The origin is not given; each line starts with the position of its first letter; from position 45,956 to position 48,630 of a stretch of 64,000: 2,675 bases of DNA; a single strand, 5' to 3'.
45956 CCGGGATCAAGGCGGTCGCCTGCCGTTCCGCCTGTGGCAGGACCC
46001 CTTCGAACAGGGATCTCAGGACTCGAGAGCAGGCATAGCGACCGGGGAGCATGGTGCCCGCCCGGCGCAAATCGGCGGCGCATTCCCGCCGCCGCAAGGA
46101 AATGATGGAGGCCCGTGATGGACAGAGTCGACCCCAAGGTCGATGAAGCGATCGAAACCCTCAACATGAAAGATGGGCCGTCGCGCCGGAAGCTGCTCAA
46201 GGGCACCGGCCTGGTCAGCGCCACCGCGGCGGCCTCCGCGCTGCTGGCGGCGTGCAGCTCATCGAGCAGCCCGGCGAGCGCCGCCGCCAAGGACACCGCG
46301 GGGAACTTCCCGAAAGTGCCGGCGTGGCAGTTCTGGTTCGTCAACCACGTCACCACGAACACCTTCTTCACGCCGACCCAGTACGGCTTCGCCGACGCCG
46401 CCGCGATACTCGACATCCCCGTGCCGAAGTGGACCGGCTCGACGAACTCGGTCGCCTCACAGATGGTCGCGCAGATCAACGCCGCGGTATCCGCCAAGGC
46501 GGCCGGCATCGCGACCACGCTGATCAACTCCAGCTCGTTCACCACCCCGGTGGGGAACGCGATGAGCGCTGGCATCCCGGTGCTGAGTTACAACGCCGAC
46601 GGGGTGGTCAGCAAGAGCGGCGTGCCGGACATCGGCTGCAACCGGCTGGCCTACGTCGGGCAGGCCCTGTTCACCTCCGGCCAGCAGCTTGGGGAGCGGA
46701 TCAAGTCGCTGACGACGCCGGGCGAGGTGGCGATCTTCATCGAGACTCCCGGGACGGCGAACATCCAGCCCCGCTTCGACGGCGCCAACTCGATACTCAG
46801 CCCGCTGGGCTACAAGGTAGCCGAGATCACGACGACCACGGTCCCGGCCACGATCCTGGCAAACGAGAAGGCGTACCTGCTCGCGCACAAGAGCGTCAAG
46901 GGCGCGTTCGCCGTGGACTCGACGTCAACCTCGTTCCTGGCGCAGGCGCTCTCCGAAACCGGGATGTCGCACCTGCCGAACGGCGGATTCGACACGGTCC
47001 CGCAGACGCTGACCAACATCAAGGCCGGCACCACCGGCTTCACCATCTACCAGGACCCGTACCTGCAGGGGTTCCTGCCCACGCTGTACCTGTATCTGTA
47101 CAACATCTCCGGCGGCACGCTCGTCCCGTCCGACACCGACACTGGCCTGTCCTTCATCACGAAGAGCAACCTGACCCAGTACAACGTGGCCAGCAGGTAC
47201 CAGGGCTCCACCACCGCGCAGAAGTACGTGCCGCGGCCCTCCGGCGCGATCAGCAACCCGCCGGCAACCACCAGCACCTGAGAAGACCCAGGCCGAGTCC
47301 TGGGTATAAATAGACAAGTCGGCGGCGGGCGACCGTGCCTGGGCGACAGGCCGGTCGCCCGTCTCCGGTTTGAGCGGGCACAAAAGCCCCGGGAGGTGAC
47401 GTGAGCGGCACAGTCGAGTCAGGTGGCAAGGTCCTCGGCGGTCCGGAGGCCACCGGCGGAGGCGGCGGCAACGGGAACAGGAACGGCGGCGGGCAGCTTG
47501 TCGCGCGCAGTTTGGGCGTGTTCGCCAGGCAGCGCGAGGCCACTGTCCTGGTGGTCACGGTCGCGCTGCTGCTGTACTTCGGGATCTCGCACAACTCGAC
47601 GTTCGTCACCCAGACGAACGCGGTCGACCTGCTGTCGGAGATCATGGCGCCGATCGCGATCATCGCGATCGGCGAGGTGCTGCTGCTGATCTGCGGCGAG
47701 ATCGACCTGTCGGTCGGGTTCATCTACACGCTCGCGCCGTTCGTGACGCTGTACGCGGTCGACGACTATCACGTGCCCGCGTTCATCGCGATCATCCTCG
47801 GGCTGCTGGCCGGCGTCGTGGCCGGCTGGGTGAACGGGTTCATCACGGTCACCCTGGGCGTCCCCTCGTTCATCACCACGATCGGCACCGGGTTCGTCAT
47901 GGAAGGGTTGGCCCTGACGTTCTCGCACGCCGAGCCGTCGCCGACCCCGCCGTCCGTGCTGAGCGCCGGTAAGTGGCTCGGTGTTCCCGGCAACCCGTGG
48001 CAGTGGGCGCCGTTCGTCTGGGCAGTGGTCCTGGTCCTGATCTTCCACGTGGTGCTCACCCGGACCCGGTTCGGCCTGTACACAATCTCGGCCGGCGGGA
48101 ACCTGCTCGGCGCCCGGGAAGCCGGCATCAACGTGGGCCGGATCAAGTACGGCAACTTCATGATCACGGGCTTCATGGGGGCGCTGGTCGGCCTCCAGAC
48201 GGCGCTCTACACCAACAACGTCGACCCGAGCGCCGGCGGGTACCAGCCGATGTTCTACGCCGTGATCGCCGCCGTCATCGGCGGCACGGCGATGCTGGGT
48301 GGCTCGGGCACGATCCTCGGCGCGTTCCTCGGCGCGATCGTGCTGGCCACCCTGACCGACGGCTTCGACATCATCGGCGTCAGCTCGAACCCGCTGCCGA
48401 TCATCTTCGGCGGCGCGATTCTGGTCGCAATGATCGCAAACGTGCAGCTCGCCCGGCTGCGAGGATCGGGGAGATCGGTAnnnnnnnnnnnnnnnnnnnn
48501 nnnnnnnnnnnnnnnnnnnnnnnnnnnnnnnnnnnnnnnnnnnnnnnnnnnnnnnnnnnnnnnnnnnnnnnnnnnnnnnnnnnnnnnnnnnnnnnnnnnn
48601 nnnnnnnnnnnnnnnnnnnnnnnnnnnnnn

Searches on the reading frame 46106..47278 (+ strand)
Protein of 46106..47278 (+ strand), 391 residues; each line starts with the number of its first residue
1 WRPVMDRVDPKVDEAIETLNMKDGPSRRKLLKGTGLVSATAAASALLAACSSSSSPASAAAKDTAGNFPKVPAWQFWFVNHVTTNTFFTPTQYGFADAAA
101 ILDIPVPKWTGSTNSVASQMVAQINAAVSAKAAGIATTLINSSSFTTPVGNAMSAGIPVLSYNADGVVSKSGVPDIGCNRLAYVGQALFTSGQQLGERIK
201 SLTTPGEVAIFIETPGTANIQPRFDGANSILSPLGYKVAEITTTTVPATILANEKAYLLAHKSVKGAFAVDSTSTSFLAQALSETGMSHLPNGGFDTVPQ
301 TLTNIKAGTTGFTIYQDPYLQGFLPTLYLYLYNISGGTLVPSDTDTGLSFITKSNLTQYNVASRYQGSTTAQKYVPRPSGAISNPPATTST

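Call 79: search_protein_families(library=pfam, proteins=[window:46106-47278:+], max_evalue=0.00001)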
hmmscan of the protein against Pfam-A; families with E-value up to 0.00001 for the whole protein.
window:46106-47278:+ (391 aa): 1 family
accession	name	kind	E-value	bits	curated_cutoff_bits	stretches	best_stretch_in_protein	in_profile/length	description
PF13407.12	Peripla_BP_4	-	3.1e-39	135.5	35.1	1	78-325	3-246/258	Periplasmic binding protein domain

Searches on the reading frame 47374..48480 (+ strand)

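Call 79: search_protein_families(library=pfam, proteins=[window:47374-48480:+], max_evalue=0.00001)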
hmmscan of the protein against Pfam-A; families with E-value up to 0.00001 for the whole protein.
window:47374-48480:+ (369 aa): 1 family
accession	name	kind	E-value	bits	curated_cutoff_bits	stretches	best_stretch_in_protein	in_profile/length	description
PF02653.21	BPD_transp_2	-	1.1e-35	123.5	26.8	1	91-353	9-268/269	Branched-chain amino acid transport system / permease component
